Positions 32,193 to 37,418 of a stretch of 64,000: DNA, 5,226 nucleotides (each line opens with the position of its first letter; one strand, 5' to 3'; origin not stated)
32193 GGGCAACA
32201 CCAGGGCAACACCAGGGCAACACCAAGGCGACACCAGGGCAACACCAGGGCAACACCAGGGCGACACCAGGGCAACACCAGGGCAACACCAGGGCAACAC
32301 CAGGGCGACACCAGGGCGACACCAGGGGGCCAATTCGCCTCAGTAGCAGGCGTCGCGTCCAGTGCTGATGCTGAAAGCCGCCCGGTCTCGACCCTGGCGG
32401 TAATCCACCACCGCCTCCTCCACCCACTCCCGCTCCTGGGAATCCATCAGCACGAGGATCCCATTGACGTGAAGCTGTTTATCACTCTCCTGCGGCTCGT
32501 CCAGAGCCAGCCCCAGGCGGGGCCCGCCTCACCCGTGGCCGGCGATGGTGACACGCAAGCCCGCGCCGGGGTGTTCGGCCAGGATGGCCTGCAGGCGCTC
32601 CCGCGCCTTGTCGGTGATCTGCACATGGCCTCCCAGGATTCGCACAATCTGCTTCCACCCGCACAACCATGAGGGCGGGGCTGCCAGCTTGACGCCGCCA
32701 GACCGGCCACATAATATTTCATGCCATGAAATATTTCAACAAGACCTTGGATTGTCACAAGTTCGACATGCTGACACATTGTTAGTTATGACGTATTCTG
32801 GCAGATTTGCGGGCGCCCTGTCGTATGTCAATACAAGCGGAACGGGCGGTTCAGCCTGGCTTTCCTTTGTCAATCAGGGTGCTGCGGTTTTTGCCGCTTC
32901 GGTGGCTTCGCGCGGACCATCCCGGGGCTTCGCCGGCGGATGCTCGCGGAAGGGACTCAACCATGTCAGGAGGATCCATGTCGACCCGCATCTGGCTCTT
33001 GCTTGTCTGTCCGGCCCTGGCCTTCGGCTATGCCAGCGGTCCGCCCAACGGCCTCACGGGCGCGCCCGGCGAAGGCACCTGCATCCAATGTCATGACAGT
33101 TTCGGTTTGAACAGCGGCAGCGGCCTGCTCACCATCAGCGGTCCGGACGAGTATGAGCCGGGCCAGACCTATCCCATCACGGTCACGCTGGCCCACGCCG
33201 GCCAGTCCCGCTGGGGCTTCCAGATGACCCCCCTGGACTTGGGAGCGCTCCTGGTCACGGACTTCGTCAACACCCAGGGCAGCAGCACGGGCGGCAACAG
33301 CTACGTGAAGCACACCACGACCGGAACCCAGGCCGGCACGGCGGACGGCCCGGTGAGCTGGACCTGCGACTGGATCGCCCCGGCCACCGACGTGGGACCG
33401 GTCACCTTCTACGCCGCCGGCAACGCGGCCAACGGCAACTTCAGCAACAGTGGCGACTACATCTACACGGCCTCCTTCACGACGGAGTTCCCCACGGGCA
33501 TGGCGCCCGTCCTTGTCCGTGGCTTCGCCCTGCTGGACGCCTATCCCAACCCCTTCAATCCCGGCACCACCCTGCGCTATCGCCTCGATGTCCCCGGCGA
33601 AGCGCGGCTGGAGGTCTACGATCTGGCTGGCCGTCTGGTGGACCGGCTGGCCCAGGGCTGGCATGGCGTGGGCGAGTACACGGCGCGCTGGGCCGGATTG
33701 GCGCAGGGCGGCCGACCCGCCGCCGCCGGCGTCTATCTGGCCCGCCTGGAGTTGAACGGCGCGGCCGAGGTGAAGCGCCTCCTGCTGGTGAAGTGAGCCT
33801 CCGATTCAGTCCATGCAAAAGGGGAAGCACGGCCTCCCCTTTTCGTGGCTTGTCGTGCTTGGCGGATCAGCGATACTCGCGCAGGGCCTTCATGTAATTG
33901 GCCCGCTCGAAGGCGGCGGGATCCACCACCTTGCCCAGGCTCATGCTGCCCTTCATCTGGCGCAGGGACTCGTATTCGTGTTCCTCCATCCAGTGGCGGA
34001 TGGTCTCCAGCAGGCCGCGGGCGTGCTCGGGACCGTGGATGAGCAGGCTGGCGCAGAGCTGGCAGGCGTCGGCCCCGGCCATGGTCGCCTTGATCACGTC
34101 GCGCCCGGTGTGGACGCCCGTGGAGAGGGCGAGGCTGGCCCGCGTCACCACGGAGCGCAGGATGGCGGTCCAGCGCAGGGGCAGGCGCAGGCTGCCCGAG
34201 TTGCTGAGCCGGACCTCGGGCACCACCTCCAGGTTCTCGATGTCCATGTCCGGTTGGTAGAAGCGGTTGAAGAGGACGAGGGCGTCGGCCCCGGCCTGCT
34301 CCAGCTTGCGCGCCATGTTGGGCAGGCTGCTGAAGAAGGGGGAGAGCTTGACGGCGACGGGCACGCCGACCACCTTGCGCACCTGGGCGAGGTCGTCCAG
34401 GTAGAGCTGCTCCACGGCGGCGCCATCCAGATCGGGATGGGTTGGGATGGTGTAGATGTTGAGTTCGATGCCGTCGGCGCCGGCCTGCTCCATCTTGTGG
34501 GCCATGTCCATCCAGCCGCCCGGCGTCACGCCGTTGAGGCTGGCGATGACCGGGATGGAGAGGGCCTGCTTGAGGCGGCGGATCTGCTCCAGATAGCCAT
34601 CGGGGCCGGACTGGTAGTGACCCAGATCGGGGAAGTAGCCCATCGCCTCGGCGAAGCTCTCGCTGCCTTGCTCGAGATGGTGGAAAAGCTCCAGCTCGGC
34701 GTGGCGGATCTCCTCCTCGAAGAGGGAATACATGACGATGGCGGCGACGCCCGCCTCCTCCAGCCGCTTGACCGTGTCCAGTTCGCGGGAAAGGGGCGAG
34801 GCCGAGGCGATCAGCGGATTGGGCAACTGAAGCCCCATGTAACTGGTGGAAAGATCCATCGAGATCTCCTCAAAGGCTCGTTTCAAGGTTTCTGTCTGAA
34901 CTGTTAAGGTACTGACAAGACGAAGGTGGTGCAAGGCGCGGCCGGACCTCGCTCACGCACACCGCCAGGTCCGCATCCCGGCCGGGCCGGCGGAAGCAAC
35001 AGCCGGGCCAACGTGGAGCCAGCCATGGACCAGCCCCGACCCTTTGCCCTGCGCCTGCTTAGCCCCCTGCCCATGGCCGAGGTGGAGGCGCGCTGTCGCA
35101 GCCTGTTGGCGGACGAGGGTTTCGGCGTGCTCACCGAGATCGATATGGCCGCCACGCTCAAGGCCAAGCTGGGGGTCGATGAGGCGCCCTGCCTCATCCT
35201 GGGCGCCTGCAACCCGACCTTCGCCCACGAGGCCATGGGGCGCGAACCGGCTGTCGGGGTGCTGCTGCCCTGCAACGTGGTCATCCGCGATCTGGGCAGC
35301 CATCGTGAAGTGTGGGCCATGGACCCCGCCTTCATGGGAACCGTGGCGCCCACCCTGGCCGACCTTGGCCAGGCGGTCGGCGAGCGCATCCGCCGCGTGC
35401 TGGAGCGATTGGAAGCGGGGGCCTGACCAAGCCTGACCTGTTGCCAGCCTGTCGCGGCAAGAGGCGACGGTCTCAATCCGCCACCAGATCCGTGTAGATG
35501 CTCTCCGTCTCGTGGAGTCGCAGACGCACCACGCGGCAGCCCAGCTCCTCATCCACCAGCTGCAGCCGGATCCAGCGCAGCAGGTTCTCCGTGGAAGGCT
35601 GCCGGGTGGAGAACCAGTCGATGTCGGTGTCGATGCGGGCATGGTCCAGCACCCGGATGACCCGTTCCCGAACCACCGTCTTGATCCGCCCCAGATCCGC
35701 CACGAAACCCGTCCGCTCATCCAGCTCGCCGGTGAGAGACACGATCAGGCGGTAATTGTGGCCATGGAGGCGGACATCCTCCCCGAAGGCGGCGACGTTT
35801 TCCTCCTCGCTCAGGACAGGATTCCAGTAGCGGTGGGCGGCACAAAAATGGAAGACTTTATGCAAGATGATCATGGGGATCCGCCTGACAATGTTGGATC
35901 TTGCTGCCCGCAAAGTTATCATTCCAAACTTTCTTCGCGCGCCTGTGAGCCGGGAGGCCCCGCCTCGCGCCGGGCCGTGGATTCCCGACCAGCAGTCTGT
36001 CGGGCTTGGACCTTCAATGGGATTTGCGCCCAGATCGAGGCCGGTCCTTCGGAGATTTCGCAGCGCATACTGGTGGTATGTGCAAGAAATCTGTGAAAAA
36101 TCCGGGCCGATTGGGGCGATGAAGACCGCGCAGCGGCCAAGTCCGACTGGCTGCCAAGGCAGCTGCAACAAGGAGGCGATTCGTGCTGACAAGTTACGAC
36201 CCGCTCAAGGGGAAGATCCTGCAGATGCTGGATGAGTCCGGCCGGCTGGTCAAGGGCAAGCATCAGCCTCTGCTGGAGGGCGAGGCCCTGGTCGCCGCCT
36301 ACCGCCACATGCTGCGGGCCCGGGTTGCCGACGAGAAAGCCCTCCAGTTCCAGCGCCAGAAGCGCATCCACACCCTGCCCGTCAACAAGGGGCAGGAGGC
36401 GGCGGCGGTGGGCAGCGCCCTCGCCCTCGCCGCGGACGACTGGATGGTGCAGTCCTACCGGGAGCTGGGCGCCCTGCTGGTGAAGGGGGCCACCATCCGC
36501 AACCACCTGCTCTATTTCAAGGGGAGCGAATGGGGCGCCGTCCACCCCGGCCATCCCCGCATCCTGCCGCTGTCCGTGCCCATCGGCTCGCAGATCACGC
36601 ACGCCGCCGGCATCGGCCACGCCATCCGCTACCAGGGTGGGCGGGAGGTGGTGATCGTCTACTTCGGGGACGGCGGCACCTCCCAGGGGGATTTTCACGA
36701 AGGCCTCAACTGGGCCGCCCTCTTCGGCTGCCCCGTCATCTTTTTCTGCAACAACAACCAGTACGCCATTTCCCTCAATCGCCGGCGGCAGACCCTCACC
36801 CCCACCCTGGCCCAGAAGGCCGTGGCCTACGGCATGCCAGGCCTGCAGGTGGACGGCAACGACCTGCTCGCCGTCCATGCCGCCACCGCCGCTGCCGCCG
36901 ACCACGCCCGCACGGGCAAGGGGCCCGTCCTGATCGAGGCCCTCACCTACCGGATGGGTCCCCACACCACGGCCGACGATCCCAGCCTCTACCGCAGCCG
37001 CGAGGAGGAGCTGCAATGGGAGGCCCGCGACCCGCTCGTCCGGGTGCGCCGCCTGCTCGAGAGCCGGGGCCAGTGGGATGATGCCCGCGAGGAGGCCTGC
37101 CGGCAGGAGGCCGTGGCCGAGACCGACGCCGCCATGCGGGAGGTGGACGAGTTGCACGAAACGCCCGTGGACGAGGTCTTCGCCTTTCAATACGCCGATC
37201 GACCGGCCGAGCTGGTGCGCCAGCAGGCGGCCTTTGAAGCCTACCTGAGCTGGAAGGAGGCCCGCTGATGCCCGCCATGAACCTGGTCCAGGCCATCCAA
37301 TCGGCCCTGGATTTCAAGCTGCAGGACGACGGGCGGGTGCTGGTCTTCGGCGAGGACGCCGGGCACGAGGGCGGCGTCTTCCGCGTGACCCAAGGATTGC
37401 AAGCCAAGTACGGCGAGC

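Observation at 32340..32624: IscA/HesB-like gene with in-frame TGA at the conserved cluster-ligand cysteine: candidate selenoprotein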

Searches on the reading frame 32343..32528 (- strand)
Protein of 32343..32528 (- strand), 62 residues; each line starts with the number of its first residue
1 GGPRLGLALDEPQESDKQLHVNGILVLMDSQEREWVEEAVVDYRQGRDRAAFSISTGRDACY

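Call 77: search_protein_representatives(protein=window:32343-32528:-)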
Query: 62 residues. Proteins with E-value up to 0.001 (for the whole library): 13; up to 1e-10: 2; up to 1e-30: 0. The best 13 are listed.
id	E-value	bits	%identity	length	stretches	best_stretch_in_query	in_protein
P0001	6.7e-12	61.0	89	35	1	28-62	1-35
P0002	3.8e-11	58.7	60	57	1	7-61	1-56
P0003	3.6e-09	52.5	52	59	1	5-60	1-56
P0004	2.5e-06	43.5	65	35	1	28-61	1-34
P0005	6.2e-05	39.2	42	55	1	7-61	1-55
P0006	1.5e-04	37.9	42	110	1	1-59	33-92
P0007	1.8e-04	37.7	40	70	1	5-61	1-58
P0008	2.5e-04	37.2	33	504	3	4-42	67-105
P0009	3.3e-04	36.9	39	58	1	5-58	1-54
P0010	3.5e-04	36.8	39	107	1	3-59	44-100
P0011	3.7e-04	36.7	37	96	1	1-57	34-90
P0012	5.1e-04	36.3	45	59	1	5-61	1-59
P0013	7.1e-04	35.8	40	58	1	5-57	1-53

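Call 79: find_encoding_contigs(protein=P0011, flank=3000, max_places=3)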
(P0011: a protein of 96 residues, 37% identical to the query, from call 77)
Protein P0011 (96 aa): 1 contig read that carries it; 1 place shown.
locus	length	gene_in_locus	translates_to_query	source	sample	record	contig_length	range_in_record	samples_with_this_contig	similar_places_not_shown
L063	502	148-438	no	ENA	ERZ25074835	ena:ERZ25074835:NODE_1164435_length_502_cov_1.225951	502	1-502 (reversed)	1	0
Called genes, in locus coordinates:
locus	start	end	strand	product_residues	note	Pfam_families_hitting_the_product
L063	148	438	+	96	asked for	PF01521:Fe-S_biosyn (weak)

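Call 80: find_encoding_contigs(protein=P0006, flank=3000, max_places=3)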
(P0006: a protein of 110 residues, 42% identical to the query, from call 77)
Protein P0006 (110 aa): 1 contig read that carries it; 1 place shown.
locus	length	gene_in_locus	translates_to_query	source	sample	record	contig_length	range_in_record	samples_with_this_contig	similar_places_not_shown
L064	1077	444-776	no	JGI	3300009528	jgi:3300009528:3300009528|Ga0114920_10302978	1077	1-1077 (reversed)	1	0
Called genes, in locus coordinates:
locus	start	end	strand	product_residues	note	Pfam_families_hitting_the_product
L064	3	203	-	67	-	?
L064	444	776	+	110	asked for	PF01521:Fe-S_biosyn (weak)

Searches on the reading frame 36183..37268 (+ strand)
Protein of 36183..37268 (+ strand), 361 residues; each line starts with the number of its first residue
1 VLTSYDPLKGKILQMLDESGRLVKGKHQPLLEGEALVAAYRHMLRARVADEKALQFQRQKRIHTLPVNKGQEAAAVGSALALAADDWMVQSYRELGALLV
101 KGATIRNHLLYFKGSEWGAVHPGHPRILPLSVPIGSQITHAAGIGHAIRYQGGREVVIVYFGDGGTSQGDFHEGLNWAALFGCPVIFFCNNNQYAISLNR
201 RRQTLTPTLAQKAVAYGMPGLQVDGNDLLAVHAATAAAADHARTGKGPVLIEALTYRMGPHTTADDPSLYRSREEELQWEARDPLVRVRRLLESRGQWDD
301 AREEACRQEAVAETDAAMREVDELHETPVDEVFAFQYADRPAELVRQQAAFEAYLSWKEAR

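Call 14: search_protein_families(library=pfam, proteins=[window:36183-37268:+], max_evalue=0.001)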
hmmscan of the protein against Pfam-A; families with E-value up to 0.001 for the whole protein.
window:36183-37268:+ (361 aa): 2 families
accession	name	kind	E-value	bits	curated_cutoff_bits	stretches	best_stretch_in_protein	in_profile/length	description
PF00676.26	E1_dh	-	6e-86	288.5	22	1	40-325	1-295/300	Dehydrogenase E1 component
PF13292.11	DXP_synthase_N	-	0.0008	19.2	21.2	0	136-199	115-178/274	1-deoxy-D-xylulose-5-phosphate synthase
